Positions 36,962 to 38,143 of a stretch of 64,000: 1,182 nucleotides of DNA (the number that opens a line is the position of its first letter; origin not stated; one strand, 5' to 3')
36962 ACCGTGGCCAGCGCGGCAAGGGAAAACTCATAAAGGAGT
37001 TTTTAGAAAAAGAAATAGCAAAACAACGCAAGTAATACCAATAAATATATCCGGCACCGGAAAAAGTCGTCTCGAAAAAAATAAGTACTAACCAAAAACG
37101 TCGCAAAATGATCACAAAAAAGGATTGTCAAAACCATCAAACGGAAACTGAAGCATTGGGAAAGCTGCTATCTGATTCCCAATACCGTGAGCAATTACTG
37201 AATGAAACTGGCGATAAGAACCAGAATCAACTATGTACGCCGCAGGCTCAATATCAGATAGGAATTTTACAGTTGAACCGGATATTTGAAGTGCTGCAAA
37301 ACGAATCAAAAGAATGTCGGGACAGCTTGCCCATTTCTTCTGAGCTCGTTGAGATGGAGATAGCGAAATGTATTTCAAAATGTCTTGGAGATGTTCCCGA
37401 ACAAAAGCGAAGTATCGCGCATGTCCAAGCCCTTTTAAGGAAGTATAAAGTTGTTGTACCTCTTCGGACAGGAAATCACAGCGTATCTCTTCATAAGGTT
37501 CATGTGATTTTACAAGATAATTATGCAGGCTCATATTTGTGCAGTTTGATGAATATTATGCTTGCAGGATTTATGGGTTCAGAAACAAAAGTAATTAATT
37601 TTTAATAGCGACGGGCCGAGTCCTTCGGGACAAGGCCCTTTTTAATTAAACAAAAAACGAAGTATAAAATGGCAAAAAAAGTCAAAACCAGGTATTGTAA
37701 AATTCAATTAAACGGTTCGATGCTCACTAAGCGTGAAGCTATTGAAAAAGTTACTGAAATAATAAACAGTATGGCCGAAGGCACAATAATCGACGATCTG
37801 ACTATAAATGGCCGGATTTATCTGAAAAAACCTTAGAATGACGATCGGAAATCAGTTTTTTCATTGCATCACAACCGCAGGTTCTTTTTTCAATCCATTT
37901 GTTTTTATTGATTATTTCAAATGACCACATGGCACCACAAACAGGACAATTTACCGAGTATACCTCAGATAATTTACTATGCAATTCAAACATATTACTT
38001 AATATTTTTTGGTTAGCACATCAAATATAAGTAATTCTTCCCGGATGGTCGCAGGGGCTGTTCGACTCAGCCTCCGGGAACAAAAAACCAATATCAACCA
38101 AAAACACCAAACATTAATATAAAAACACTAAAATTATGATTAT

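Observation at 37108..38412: Three minus-strand small genes, each with its own TAnnTTTG box, sit antisense between the ner-like gene and the transposase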

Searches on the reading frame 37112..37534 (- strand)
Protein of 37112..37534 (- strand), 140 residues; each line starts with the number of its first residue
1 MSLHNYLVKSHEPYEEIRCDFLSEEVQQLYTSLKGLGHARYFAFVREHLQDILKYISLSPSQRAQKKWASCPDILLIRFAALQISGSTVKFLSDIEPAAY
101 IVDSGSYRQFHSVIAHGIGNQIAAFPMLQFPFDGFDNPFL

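Call 3: search_protein_families(library=pfam, proteins=[window:37112-37534:-], max_evalue=1)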
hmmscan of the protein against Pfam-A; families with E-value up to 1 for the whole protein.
window:37112-37534:- (140 aa): 0 families

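Call 4: search_protein_families(library=phrogs, proteins=[window:37112-37534:-], max_evalue=1)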
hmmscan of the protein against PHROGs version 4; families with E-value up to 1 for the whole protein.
window:37112-37534:- (140 aa): 1 family
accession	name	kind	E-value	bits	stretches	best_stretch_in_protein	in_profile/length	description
phrog_6488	-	transcription regulation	0.036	15.3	1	47-69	47-69/74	anti-repressor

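Call 31: find_related_loci(query=window:37112-37534:-, collection=viral_contigs, flank=4000)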
Query window:37112-37534:- (140 aa) in viral_contigs; peptide patterns used: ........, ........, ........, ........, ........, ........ (x = any residue, [..] = any of these).
9 stretches matched a pattern; 1 encode a relative of the query (tblastn E <= 1e-3); 1 distinct loci.
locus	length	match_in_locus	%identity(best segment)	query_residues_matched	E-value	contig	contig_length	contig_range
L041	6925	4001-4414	60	1-139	6e-53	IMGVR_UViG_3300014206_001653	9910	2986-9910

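Call 41: find_homologous_proteins(query=A2, max_evalue=0.01)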
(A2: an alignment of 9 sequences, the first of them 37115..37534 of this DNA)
Query A2 (9 sequences) (140 aa, profile of the alignment): 95 proteins with E <= 0.01 among 959 candidates.
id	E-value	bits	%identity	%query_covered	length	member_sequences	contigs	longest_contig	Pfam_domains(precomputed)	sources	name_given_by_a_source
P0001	1.4e-71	257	64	100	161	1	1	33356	-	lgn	-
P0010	5.3e-68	245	66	100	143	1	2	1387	-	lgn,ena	-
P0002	4.8e-66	239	59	100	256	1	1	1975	-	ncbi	-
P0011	6.2e-66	239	61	99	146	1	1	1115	-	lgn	-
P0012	6.2e-65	235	63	100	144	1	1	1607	-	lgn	-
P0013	6.7e-65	235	61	100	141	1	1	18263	-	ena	-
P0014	1.2e-64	234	60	99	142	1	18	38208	-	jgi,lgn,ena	-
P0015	1.2e-63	231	60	99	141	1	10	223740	-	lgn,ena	-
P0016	3.9e-63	229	63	99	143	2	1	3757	-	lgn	-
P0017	2.7e-62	227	61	100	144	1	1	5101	-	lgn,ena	-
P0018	2.8e-62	227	64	100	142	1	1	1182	-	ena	-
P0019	5.7e-62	226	61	99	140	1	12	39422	-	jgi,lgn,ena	-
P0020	6.2e-62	226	56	100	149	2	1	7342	-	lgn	-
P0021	3.0e-61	223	59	99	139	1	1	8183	-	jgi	jgi:hypothetical protein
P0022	3.8e-61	223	59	100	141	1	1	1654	-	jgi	-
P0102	3.7e-28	116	39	100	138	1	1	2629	-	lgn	-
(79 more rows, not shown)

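Call 42: search_solved_structures(query=A2, max_evalue=10)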
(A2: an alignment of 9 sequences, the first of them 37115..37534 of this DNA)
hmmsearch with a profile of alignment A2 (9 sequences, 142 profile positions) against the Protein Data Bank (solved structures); distinct sequences matched with E-value up to 10: 1.
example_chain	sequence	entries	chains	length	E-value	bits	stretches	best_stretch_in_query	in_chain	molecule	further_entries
3knt_A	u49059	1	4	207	0.62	13.2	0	8-48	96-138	N-glycosylase/DNA lyase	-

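Call 43: find_related_loci(query=A2, collection=viral_contigs, flank=3500)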
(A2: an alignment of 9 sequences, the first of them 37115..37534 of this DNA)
Query A2 (140 aa) in viral_contigs; peptide patterns used: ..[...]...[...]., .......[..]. (x = any residue, [..] = any of these).
101 stretches matched a pattern; 15 encode a relative of the query (tblastn E <= 1e-3); 15 distinct loci.
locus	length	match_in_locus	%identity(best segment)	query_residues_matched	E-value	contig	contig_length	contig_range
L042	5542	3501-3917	61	1-139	3e-54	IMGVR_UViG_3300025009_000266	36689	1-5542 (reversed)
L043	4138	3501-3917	60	1-139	3e-53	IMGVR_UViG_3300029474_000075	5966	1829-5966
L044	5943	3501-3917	60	1-139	1e-52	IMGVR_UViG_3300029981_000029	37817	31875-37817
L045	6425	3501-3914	60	1-139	7e-52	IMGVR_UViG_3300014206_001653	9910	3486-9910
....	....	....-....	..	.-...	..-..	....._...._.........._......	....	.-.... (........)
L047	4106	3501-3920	56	1-140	4e-48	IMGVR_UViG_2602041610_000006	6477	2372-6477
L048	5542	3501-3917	56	1-139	6e-48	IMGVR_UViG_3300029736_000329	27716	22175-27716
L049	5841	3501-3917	56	1-139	6e-48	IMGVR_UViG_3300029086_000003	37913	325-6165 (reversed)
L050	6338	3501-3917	54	1-139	1e-47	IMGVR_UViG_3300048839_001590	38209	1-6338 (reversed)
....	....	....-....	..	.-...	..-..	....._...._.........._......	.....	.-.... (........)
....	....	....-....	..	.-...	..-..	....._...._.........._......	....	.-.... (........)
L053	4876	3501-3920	54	1-140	1e-43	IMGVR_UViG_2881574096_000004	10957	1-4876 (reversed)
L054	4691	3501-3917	53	1-139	1e-40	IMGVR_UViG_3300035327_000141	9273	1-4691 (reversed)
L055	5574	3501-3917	52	1-139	3e-40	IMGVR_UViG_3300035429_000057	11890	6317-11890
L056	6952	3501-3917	52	1-139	7e-40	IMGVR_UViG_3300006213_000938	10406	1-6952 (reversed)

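Call 44: find_related_loci(query=A2, collection=metagenome_contigs, flank=3500)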
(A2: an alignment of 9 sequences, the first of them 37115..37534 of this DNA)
Query A2 (140 aa) in metagenome_contigs; peptide patterns used: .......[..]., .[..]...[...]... (x = any residue, [..] = any of these).
377 stretches matched a pattern; 28 encode a relative of the query (tblastn E <= 1e-3); 28 distinct loci.
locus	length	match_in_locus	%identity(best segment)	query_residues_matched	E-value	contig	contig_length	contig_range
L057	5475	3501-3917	61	1-139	4e-54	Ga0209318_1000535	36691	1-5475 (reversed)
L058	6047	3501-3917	60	1-139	5e-53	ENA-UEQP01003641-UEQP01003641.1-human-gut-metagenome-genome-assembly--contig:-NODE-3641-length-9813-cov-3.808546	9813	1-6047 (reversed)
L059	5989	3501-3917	60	1-139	2e-52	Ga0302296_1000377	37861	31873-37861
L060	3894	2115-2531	63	1-139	2e-52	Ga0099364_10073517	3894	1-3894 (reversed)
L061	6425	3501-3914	60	1-139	1e-51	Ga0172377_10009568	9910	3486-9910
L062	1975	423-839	59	1-140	3e-51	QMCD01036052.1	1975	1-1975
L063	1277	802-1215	59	1-139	5e-52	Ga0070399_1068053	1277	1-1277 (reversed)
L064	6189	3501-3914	59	1-139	5e-50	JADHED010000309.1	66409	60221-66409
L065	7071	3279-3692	58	1-139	4e-49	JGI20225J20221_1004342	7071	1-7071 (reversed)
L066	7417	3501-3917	56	1-139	2e-48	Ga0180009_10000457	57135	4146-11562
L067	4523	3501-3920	56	1-140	5e-48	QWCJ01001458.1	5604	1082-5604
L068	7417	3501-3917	56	1-139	9e-48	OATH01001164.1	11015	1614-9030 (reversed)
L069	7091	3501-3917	56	1-139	9e-48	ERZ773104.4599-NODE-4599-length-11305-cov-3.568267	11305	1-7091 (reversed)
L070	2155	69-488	56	1-140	3e-48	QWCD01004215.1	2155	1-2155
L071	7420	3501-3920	56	1-140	2e-46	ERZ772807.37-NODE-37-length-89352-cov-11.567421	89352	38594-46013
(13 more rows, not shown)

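Call 53: predict_structure(alignment_id=A3)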
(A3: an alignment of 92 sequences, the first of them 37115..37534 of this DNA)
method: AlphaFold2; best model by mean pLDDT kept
length: 140 residues; sequences in the alignment: 92
mean_pLDDT: 94.8   pTM: 0.88
mean pLDDT of the five models: 94.8, 93.8, 93.4, 93.2, 93.1
residues with pLDDT >= 90: 126; 70-90: 14; 50-70: 0; < 50: 0
segments of 3 or more residues with pLDDT < 50: none
pLDDT, mean of each block of 10 residues (from residue 1): 87 95 96 96 98 97 91 96 98 95 93 98 94 93
secondary structure, 60 per line:
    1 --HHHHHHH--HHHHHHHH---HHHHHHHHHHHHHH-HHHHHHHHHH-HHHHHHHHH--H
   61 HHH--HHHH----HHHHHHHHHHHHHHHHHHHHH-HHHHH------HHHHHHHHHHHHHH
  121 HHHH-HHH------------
elements in order: H3-9 H12-19 H23-36 H38-47 H49-57 H60-63 H66-69 H74-94 H96-100 H107-124

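Call 67: search_protein_families(library=padloc, proteins=[window:37115-37534:-], max_evalue=0.1)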
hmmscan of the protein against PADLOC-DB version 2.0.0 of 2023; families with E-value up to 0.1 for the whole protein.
window:37115-37534:- (140 aa): 0 families

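Call 76: find_encoding_contigs(protein=P0102, flank=4000, max_places=2)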
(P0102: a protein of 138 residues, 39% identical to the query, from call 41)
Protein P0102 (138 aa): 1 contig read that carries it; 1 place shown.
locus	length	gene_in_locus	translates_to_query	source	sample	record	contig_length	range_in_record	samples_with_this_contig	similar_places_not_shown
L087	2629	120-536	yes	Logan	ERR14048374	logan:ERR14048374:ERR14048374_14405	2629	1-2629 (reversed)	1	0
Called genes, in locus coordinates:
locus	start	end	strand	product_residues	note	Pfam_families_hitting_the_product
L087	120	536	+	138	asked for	-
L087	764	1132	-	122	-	-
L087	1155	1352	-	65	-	-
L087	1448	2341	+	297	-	PF00717:Peptidase_S24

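Call 82: search_dna_similar(query=window:37115-37534:-, collection=phages, mode=protein, max_evalue=0.001, max_rows=15)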
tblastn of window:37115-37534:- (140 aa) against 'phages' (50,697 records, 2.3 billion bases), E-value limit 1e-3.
No match.

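Call 93: search_protein_families(library=ncbifam, proteins=[window:37115-37534:-], max_evalue=0.1)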
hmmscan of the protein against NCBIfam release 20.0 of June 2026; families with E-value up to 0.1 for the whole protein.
window:37115-37534:- (140 aa): 0 families

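Call 95: fold_search(model_id=the predicted structure, library=viral)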
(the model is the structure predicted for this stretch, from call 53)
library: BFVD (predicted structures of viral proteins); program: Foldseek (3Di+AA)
matches with E <= 10: 72; with E <= 0.001: 0
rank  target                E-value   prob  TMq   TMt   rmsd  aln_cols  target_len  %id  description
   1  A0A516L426            1.8e+00  0.07  0.21  0.15  26.9       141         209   18  (no name in the UniProt tables at hand)
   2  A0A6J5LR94            2.3e+00  0.09  0.24  0.19  19.6       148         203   10  Uncharacterized protein [uncultured Caudovirales phage]
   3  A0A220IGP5            2.7e+00  0.06  0.20  0.15  19.7       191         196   11  Putative ORF3 protein [Giant panda associated gemycircularvirus]
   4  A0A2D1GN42            2.9e+00  0.08  0.26  0.19  15.5       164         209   10  (no name in the UniProt tables at hand)
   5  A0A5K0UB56            3.3e+00  0.06  0.19  0.07  18.1       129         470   15  Uncharacterized protein [Yasminevirus sp. GU-2018]
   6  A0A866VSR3            3.3e+00  0.04  0.23  0.06  17.7       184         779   12  G protein-coupled receptor-2 [Elephant endotheliotropic herpesvirus 3A]
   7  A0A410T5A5            3.5e+00  0.14  0.33  0.31  17.0       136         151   11  Uncharacterized protein [Acinetobacter phage Henu6]
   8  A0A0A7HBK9            3.7e+00  0.08  0.24  0.21  13.3       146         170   12  Hydrolase [Vibrio phage J2]
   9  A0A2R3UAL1            3.7e+00  0.07  0.25  0.16  16.6       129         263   15  Minor capsid protein [Gokushovirinae environmental samples]
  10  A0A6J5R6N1            3.7e+00  0.06  0.21  0.16  20.8       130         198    8  Uncharacterized protein [uncultured Caudovirales phage]
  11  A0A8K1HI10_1          3.9e+00  0.07  0.24  0.06  19.4       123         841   18  Nonstructural polyprotein [Rodent dicistro-like virus]
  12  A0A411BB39            4.1e+00  0.09  0.24  0.19  13.7       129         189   16  (no name in the UniProt tables at hand)
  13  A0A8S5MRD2            4.1e+00  0.03  0.19  0.07  22.7       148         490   12  Minor capsid protein [Siphoviridae sp. ctqED62]
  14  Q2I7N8                4.3e+00  0.06  0.21  0.09  14.5       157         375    9  Putative tape measure protein [Streptococcus phage 700P1]
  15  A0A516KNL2            4.5e+00  0.08  0.23  0.11  19.4       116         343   10  (no name in the UniProt tables at hand)
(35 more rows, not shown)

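Call 102: search_protein_families(library=pfam, alignment_id=A3, max_evalue=0.01)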
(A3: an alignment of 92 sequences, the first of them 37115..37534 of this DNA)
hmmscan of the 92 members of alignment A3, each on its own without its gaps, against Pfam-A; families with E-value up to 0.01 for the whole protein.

A. member 1, window:37115-37534:- (140 aa): 0 families

B. families by the number of members that match (of 92 scanned): 7 families
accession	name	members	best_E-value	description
PF23966.1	DUF7294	1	0.0005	Domain of unknown function (DUF7294)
PF24844.1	PolC_DP2_central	1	0.00065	DNA polymerase II large subunit DP2, central domain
PF21388.2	SPATA2_PUB-like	1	0.0017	Spermatogenesis-associated protein 2, PUB-like domain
PF16482.11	Staufen_C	1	0.0073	Staufen C-terminal domain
PF13361.12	UvrD_C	1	0.0079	UvrD-like helicase C-terminal domain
PF15353.11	HECA_N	1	0.0081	Headcase N-terminal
PF16592.10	Cas9_REC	1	0.0088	REC lobe of CRISPR-associated endonuclease Cas9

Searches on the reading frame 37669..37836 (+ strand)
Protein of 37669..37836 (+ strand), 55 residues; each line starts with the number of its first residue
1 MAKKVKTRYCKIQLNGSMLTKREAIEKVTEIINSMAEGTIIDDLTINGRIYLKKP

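Call 3: search_protein_families(library=pfam, proteins=[window:37669-37836:+], max_evalue=1)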
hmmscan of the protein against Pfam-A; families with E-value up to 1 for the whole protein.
window:37669-37836:+ (55 aa): 3 families
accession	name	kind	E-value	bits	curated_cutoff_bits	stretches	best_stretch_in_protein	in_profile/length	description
PF24471.1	KH_DEAH11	-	0.014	15.4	27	1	5-37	40-68/70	DEAH11-like, KH-domain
PF14657.12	Arm-DNA-bind_4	-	0.023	14.7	22.3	1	16-39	23-46/47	Arm DNA-binding domain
PF08912.16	Rho_Binding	-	0.2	13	23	1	3-33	37-66/69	Rho Binding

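Call 4: search_protein_families(library=phrogs, proteins=[window:37669-37836:+], max_evalue=1)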
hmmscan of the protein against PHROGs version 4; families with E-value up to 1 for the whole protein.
window:37669-37836:+ (55 aa): 3 families
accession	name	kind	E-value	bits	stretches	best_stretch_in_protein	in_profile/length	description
phrog_26637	-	unknown function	0.046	14.7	1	13-41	15-42/47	-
phrog_5661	-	unknown function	0.12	13.5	1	3-31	22-50/77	-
phrog_3624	-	unknown function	0.24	12.4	1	21-45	4-29/55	-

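Call 67: search_protein_families(library=padloc, proteins=[window:37669-37836:+], max_evalue=0.1)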
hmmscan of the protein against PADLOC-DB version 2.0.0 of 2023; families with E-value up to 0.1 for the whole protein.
window:37669-37836:+ (55 aa): 0 families

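Call 93: search_protein_families(library=ncbifam, proteins=[window:37669-37833:+], max_evalue=0.1)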
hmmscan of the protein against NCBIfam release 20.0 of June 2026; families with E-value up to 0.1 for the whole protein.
window:37669-37833:+ (55 aa): 2 families
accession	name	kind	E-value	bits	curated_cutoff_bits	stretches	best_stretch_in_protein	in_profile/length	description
NF047423.1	BOW99_gp33_fam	equivalog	0.022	14.5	27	1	30-45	7-22/39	BOW99_gp33 family protein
NF041071.1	Trm10_mtase_Thprot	equivalog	0.036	12.8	330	1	4-43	210-249/296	tRNA (adenine(9)-N1)-methyltransferase Trm10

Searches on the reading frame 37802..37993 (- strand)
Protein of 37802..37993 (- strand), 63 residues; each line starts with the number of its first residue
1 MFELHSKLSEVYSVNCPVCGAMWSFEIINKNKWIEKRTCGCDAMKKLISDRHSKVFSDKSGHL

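Call 3: search_protein_families(library=pfam, proteins=[window:37802-37993:-], max_evalue=1)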
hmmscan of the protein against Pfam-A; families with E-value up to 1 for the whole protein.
window:37802-37993:- (63 aa): 0 families

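Call 4: search_protein_families(library=phrogs, proteins=[window:37802-37993:-], max_evalue=1)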
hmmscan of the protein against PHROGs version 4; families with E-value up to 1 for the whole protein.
window:37802-37993:- (63 aa): 6 families
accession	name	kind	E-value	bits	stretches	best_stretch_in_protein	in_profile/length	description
phrog_6332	-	unknown function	0.013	16.4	1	13-38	7-33/60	-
phrog_10268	-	unknown function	0.03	15.3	1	13-23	20-30/53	-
phrog_17062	-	unknown function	0.058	14.6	1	8-28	80-100/134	-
phrog_10050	-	unknown function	0.098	14.1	1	12-54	2-44/102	-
phrog_8074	-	unknown function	0.17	13.2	1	13-52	3-35/82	-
phrog_25773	-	DNA, RNA and nucleotide metabolism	0.22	12.5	1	7-37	20-48/171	replication initiation protein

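Call 32: find_related_loci(query=window:37802-37993:-, collection=viral_contigs, flank=4000)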
Query window:37802-37993:- (63 aa) in viral_contigs; peptide patterns used: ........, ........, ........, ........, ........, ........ (x = any residue, [..] = any of these).
3 stretches matched a pattern, but none encodes a relative of the query by tblastn (E <= 1e-3).

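Call 67: search_protein_families(library=padloc, proteins=[window:37802-37993:-], max_evalue=0.1)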
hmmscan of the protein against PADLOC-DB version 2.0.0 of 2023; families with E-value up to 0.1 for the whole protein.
window:37802-37993:- (63 aa): 1 family
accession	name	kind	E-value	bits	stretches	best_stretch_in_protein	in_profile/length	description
PDLC00251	LmuB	-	0.024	11.3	1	10-51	288-329/556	AAA ATPase domain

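Call 79: list_cluster_members(proteins=[window:37805-37993:-, window:38143-38382:-, window:37669-37833:+, window:37115-37534:-, window:37108-37602:+, L013:1713-2105:-, L033:2077-2511:-, L008:5576-5899:-, L011:1523-1855:-, L013:1545-1925:+])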
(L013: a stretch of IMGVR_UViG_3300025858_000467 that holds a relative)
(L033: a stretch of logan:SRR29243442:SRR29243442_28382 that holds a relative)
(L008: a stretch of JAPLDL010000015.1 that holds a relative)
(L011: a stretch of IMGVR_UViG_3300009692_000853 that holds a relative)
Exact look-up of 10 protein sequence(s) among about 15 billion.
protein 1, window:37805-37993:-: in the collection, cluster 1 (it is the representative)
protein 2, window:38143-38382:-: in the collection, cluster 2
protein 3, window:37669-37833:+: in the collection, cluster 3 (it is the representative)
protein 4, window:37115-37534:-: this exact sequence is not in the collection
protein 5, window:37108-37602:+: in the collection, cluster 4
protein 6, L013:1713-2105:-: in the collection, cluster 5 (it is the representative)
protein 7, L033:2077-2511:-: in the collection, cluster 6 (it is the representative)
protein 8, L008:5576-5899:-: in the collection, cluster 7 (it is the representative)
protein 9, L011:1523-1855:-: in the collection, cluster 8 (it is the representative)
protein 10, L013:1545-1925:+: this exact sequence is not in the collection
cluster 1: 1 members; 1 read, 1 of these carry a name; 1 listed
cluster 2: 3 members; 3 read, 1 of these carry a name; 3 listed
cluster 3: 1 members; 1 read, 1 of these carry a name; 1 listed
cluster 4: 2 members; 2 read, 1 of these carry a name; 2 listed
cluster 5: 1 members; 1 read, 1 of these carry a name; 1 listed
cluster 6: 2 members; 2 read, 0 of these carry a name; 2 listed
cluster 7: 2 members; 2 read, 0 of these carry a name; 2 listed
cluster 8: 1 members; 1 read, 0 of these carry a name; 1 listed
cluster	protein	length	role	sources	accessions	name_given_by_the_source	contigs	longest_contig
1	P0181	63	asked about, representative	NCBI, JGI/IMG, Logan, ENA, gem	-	uncharacterized metal-binding protein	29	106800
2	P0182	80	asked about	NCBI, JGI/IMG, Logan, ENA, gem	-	hypothetical protein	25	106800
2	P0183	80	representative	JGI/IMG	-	-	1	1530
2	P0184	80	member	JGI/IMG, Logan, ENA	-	-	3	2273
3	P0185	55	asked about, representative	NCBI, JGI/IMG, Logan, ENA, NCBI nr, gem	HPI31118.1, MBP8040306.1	MAG TPA: hypothetical protein PLS26_11385 [Bacteroidales bacterium] | hypothetical protein | hypothetical protein [Bacteroidales bacterium]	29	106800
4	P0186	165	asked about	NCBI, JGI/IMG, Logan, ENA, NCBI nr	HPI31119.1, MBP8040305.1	MAG TPA: hypothetical protein PLS26_11390 [Bacteroidales bacterium] | hypothetical protein | hypothetical protein [Bacteroidales bacterium]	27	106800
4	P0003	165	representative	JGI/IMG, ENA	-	-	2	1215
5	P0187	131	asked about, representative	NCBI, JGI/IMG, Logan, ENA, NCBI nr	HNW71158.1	MAG TPA: hypothetical protein PKI01_12190 [Bacteroidales bacterium] | hypothetical protein [Bacteroidales bacterium]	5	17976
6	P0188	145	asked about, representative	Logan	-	-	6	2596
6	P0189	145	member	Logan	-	-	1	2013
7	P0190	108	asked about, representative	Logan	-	-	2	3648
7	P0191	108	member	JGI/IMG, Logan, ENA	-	-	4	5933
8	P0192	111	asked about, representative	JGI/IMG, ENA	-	-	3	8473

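Call 80: search_dna_similar(query=window:37805-37993:-, collection=phages, mode=protein, max_evalue=1, max_rows=10)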
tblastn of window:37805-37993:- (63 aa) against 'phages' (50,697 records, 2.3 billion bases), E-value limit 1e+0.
No match.

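Call 93: search_protein_families(library=ncbifam, proteins=[window:37805-37993:-], max_evalue=0.1)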
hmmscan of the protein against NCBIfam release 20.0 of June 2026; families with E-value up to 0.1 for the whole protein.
window:37805-37993:- (63 aa): 2 families
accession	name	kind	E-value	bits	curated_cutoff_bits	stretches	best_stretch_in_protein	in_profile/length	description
TIGR02605.1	CxxC_CxxC_SSSS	subfamily_domain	0.017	15.2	31.3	0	2-21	15-34/52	FmdB family zinc ribbon protein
NF047912.1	ECs_2282_CxxC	subfamily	0.053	13.4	37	0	14-39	3-30/60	ECs_2282 family putative zinc-binding protein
